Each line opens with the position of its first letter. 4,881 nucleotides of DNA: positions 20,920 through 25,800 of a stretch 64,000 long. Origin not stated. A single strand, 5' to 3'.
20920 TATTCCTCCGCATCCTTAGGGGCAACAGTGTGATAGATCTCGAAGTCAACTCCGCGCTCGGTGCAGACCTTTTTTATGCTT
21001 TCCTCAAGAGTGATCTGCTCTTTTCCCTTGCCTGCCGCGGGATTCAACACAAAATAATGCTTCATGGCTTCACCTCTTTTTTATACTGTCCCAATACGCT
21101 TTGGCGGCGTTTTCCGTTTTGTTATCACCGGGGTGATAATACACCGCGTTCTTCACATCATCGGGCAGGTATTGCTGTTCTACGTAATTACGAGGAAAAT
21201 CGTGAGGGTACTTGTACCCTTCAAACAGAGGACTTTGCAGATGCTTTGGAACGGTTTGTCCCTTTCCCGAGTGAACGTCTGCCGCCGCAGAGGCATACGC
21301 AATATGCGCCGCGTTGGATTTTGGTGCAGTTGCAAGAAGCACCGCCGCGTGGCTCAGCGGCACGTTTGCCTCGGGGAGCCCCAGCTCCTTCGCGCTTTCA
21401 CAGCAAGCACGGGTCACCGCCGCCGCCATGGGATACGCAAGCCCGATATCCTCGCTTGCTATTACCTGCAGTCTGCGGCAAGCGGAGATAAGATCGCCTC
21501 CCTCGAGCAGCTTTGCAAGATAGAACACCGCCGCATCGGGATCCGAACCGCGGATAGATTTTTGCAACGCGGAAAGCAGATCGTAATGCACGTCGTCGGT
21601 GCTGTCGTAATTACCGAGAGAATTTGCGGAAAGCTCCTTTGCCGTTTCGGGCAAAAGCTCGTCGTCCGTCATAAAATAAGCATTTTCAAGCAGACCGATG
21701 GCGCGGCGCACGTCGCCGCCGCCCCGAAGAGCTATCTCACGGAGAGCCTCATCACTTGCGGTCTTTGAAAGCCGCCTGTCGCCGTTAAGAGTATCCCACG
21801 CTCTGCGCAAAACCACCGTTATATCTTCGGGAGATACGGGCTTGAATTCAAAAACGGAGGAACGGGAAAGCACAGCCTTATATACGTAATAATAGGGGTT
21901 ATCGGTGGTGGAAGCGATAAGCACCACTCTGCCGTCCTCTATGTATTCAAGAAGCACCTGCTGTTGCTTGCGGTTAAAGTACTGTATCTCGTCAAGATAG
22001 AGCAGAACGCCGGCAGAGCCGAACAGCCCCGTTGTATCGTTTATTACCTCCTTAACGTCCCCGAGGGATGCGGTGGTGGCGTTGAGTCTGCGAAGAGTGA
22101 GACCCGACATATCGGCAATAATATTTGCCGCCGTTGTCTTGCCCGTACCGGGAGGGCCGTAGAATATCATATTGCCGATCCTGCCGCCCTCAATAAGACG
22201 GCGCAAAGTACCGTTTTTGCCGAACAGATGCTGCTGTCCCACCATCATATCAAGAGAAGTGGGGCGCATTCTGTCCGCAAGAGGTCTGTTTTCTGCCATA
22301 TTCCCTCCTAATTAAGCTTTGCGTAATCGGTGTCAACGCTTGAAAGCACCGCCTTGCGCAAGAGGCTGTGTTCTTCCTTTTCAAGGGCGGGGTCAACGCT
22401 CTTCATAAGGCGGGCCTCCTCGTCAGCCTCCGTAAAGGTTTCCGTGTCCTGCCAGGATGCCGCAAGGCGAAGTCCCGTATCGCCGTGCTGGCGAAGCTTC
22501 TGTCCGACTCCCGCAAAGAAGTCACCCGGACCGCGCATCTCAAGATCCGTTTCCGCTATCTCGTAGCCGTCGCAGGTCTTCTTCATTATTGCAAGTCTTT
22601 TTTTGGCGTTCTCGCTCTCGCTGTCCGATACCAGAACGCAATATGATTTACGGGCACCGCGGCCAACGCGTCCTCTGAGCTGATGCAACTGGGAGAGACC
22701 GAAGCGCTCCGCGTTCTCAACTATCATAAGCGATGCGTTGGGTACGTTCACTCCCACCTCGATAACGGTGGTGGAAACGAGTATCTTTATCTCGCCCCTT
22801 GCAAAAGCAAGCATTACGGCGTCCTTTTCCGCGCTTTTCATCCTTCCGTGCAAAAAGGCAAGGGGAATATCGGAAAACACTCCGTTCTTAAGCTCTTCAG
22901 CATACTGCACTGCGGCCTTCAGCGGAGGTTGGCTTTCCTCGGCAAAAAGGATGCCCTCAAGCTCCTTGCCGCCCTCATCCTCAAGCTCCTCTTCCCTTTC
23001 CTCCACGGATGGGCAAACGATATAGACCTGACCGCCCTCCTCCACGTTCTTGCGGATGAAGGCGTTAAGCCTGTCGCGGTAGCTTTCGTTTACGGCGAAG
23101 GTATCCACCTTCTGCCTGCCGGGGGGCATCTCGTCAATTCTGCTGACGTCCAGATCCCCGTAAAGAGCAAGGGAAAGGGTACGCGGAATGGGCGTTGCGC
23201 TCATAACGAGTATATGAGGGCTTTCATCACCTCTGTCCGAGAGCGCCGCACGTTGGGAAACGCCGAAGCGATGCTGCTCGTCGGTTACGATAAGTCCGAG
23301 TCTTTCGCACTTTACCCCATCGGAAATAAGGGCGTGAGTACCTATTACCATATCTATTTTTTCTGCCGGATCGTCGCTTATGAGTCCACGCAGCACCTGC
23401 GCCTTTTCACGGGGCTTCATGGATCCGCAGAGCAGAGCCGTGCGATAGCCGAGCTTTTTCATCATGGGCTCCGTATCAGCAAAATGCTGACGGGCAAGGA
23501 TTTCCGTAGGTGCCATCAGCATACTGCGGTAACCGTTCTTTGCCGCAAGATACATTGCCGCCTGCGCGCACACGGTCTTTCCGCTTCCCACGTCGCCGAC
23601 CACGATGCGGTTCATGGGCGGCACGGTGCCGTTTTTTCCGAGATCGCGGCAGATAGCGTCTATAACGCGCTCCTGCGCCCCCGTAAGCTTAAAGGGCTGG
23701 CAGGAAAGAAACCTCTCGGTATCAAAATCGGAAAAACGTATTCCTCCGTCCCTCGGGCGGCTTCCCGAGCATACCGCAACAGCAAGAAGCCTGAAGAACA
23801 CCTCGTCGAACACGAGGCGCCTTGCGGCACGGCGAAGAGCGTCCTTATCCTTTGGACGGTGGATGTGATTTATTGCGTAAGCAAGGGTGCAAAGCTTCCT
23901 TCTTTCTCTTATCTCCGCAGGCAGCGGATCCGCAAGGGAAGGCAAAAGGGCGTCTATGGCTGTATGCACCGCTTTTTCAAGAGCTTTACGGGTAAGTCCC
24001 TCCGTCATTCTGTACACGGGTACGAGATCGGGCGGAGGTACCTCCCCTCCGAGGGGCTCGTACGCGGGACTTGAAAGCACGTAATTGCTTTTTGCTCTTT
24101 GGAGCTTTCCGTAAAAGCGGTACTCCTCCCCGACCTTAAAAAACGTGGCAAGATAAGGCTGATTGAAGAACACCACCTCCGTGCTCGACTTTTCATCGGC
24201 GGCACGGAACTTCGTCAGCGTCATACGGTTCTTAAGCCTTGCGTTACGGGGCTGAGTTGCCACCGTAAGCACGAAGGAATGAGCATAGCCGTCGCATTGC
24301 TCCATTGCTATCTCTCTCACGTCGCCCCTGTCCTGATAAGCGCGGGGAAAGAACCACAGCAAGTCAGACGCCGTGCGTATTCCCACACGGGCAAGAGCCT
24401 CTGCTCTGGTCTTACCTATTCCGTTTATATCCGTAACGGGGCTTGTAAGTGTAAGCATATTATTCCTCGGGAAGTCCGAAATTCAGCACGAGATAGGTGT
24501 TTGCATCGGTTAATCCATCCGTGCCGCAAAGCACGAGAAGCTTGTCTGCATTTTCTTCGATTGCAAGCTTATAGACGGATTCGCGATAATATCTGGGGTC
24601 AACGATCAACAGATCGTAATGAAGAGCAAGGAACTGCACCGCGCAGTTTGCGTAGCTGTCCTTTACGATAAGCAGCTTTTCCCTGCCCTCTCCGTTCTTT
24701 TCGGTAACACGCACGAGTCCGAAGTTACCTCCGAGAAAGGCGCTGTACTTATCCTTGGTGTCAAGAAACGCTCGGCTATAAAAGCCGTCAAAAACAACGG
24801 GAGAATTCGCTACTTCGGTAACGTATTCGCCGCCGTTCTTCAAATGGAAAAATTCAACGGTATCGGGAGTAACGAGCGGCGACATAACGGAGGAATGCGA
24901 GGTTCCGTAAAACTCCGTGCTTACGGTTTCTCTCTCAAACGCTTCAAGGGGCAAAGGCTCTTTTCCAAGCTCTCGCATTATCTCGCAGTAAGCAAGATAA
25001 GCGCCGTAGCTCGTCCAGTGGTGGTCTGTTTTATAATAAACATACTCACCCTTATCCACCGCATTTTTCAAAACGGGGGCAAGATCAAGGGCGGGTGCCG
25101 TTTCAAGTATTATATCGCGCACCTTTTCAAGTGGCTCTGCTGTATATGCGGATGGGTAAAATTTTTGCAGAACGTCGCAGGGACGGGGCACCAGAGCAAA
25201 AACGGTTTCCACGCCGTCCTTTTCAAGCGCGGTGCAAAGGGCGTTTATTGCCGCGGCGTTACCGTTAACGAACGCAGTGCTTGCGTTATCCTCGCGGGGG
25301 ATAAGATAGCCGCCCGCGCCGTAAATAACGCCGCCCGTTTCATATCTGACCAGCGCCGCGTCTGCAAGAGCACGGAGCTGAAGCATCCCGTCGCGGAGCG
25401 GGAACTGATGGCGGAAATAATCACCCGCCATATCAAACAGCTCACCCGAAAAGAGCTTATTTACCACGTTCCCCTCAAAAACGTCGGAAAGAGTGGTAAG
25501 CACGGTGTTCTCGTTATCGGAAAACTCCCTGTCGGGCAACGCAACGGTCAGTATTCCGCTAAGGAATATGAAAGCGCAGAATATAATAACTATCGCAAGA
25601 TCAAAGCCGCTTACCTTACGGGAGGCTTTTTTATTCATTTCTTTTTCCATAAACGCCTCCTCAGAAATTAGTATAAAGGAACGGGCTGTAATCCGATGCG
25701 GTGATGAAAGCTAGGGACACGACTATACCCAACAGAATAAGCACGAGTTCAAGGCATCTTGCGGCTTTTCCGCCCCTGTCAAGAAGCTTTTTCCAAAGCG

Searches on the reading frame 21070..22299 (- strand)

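Call 63: search_protein_families(library=pfam, proteins=[window:21070-22299:-], max_evalue=0.0001)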
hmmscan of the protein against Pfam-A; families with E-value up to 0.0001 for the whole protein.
window:21070-22299:- (409 aa): 6 families
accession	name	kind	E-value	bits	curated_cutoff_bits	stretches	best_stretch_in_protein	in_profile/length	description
PF12002.13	MgsA_C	-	5.2e-54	183.1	27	1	251-406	1-166/167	MgsA AAA+ ATPase C terminal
PF16193.11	AAA_assoc_2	-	2.7e-14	53.6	34.3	1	180-250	6-81/81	AAA C-terminal domain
PF00004.35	AAA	-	2.6e-11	44.5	21.2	1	44-147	1-123/131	ATPase family associated with various cellular activities (AAA)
PF05496.18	RuvB_N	-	9.6e-09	35.6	27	1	11-128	1-116/159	Holliday junction DNA helicase RuvB P-loop domain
PF01078.27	Mg_chelatase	-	1e-05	25.5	20.3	0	43-63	24-44/207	Magnesium chelatase, subunit ChlI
PF14532.12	Sigma54_activ_2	-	2.1e-05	25.2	25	1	47-133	27-109/138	Sigma-54 interaction domain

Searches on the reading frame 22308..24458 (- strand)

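Call 63: search_protein_families(library=pfam, proteins=[window:22308-24458:-], max_evalue=0.0001)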
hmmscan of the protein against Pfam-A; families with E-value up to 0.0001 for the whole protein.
window:22308-24458:- (716 aa): 5 families
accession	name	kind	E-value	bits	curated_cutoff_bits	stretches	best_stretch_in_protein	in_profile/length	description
PF00270.35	DEAD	-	7.1e-22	78.3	26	1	261-427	3-163/167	DEAD/DEAH box helicase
PF00271.37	Helicase_C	-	7.1e-21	75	23.5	1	518-600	29-108/110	Helicase conserved C-terminal domain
PF17191.10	RecG_wedge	-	1.2e-18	67.7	23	1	11-169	5-160/162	RecG wedge domain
PF04851.21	ResIII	-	1.1e-08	35.6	22.5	1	257-423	3-162/164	Type III restriction enzyme, res subunit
PF19833.4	RecG_dom3_C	-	6.7e-06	26.5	26.8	1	628-704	1-73/87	ATP-dependent DNA helicase RecG, domain 3, C-terminal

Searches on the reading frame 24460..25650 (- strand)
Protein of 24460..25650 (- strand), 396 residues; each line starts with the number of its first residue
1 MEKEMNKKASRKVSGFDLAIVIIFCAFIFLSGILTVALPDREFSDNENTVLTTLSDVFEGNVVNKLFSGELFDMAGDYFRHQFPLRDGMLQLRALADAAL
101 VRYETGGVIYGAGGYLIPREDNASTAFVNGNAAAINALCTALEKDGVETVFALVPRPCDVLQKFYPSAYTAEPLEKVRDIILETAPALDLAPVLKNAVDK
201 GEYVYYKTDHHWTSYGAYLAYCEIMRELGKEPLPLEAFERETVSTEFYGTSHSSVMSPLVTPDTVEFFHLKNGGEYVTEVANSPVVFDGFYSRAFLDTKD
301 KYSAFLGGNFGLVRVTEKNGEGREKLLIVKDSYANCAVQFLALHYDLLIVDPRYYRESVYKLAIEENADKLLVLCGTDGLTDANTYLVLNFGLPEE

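Call 63: search_protein_families(library=pfam, proteins=[window:24460-25650:-], max_evalue=0.0001)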
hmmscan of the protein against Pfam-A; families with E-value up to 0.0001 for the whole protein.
window:24460-25650:- (396 aa): 2 families
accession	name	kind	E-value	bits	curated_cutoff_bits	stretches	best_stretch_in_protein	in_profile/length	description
PF14286.12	DHHW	-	6.5e-22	78.7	25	1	200-347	231-381/385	DHHW protein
PF16822.11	ALGX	-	1.1e-14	55.2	26.5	1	124-251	21-152/268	SGNH hydrolase-like domain, acetyltransferase AlgX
